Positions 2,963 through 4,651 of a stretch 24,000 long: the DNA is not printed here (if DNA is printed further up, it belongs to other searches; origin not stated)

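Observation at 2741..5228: Orphan cyclodipeptide synthase translationally coupled to an NCS1 permease and a rhodanese, with no canonical DKP-tailoring enzyme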

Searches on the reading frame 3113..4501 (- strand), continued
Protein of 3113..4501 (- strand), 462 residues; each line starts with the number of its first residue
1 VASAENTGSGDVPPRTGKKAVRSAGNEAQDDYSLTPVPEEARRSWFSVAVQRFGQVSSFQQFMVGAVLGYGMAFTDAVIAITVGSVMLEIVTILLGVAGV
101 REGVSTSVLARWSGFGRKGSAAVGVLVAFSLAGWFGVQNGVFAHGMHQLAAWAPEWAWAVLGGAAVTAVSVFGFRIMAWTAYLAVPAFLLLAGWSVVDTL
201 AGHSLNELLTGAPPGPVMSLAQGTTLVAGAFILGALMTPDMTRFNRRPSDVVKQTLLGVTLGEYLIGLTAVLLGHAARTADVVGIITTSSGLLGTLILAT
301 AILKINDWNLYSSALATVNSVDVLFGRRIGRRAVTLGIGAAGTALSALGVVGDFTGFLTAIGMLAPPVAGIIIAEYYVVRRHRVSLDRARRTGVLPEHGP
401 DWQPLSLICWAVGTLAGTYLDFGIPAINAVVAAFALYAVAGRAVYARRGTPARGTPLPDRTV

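Call 49: find_encoding_contigs(protein=P0196, flank=8000, max_places=1)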
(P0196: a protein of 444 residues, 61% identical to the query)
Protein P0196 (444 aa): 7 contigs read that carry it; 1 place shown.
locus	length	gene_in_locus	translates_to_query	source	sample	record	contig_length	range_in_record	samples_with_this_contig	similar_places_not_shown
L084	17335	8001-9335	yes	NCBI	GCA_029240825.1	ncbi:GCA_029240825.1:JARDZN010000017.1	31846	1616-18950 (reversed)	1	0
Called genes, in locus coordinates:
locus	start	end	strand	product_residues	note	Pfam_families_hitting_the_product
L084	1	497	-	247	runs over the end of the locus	PF08021:FAD_binding_9, PF04954:SIP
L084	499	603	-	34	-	-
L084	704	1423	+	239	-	PF00440:TetR_N, PF13305:TetR_C_33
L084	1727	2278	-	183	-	PF01381:HTH_3, PF13443:HTH_26, PF13560:HTH_31, PF07883:Cupin_2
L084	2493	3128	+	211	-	PF05724:TPMT, PF13489:Methyltransf_23, PF05401:NodS (weak), PF08241:Methyltransf_11, PF08242:Methyltransf_12, PF13649:Methyltransf_25, PF13847:Methyltransf_31 (weak)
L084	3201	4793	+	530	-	PF07690:MFS_1, PF13347:MFS_2 (faint)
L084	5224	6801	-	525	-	PF17853:GGDEF_2, PF13556:HTH_30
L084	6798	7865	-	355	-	PF06032:S-Me-THD_N, PF20906:S-Me-THD_C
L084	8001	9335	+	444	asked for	PF02133:Transp_cyt_pur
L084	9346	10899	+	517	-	PF05378:Hydant_A_N, PF13941:MutL (faint), PF01968:Hydantoinase_A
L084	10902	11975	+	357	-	PF06032:S-Me-THD_N, PF20906:S-Me-THD_C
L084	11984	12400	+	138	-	PF02566:OsmC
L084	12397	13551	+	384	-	PF00291:PALP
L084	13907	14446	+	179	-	PF06271:RDD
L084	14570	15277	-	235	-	PF05908:Gamma_PGA_hydro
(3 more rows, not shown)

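Call 57: find_encoding_contigs(protein=P0194, flank=8000, max_places=1)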
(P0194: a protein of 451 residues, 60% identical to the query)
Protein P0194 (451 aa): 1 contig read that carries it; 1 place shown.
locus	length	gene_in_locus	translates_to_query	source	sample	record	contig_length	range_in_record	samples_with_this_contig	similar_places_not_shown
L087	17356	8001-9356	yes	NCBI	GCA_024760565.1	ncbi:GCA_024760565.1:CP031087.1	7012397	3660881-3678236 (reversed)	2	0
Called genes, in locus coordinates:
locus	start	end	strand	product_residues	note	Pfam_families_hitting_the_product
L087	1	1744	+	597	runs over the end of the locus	PF00041:fn3, PF01483:P_proprotein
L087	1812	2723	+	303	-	-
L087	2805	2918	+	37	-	-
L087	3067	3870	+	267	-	PF12146:Hydrolase_4, PF00561:Abhydrolase_1, PF12697:Abhydrolase_6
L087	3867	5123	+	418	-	PF13426:PAS_9 (weak), PF07228:SpoIIE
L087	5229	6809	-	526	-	PF17853:GGDEF_2, PF13556:HTH_30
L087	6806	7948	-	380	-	PF06032:S-Me-THD_N, PF20906:S-Me-THD_C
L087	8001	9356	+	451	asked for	PF02133:Transp_cyt_pur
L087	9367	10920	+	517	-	PF05378:Hydant_A_N, PF13941:MutL (faint), PF01968:Hydantoinase_A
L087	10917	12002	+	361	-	PF06032:S-Me-THD_N, PF20906:S-Me-THD_C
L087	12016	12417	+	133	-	PF02566:OsmC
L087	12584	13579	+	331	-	PF03601:Cons_hypoth698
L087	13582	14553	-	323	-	PF00126:HTH_1, PF03466:LysR_substrate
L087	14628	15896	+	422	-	PF00155:Aminotran_1_2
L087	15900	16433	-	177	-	PF05995:CDO_I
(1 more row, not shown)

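Call 65: search_solved_structures(query=window:3113-4501:-, max_evalue=0.001, show_alignments=2)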
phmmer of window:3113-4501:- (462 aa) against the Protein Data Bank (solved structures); distinct sequences matched with E-value up to 0.001: 3.
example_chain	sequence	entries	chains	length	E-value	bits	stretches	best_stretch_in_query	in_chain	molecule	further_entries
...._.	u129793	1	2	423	2.4e-31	112.4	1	30-446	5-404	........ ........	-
2jln_A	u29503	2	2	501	2e-06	30.3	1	46-443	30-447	MHP1 | Hydantoin permease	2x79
4d1a_A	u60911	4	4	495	2.2e-06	30.2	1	46-443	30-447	HYDANTOIN TRANSPORT PROTEIN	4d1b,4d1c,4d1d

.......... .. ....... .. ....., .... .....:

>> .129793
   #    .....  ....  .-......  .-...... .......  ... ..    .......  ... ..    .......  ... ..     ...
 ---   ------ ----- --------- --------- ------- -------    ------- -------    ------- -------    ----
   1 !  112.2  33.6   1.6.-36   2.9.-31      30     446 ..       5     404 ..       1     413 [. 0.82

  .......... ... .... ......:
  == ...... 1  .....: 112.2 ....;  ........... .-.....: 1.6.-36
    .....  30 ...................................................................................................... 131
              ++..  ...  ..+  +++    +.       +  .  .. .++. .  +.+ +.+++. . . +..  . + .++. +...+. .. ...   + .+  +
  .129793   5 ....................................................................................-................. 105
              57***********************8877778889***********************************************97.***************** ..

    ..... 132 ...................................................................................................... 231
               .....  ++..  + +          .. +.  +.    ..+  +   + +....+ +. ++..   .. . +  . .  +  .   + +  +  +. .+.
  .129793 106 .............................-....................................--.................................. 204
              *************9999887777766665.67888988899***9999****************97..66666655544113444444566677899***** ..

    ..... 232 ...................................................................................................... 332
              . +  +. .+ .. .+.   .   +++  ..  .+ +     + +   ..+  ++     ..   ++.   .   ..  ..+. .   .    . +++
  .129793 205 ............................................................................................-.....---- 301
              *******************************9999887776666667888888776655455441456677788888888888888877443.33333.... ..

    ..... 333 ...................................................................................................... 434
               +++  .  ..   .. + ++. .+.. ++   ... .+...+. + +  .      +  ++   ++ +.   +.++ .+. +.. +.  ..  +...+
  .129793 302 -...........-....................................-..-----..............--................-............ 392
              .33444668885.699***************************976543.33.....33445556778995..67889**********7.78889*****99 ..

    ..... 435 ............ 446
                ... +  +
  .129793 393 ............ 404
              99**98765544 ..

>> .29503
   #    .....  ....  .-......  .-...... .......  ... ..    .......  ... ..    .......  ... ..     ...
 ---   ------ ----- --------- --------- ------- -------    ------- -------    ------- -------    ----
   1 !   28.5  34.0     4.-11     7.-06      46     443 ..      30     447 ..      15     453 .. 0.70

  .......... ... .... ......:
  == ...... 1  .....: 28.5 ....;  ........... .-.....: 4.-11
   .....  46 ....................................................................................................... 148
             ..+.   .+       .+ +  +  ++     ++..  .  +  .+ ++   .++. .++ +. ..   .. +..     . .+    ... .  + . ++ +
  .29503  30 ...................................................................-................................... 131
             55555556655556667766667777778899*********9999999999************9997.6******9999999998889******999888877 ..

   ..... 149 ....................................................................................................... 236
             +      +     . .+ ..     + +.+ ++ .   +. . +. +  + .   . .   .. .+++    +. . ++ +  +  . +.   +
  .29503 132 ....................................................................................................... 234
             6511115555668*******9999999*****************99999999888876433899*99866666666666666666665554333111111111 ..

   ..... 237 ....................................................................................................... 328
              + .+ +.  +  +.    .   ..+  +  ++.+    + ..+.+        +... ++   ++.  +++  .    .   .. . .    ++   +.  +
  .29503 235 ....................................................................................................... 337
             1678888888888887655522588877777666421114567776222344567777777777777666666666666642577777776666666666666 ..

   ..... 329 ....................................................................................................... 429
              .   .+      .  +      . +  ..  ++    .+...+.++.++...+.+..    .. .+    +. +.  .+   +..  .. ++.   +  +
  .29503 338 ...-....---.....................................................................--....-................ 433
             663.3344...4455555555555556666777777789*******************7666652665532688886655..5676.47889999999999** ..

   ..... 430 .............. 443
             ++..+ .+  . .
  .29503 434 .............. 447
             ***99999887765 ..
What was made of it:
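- On NCS1 transporter family: The protein aligns to CodB 5-404 and Mhp1 30-447 (call 65).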
